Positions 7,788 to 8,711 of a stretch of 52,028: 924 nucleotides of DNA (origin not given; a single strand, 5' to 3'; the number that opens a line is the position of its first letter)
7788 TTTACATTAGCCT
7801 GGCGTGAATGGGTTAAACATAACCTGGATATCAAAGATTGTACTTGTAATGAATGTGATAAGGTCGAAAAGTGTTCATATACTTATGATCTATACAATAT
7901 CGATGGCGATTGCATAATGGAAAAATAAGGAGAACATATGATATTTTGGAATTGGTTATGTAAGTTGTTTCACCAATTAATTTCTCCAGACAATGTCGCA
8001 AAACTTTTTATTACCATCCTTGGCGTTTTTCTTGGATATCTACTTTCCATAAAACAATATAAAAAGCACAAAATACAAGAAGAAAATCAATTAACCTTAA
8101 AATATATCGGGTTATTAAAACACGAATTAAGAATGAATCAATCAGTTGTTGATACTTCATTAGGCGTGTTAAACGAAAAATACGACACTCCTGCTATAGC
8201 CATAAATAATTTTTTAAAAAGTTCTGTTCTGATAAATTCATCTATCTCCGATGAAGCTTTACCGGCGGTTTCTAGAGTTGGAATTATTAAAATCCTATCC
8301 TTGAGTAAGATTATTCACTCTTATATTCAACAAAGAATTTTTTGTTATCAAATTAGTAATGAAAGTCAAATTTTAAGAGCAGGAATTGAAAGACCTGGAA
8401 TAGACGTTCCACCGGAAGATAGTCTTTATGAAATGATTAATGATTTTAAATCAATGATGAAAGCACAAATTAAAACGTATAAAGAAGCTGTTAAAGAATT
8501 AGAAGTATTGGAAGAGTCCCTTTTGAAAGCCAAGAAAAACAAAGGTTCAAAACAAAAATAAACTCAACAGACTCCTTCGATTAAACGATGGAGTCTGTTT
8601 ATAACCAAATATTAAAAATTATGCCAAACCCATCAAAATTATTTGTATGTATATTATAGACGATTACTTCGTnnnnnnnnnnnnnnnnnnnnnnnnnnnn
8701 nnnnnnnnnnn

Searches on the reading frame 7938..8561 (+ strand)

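Call 19: search_protein_families(library=pfam, proteins=[window:7938-8561:+], max_evalue=0.01)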
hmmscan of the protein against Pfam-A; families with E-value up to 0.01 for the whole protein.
window:7938-8561:+ (207 aa): 1 family
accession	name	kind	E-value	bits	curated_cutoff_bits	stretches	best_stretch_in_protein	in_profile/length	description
PF17279.8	DUF5344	-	0.0083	17.1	27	1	160-195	49-84/87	Family of unknown function (DUF5344)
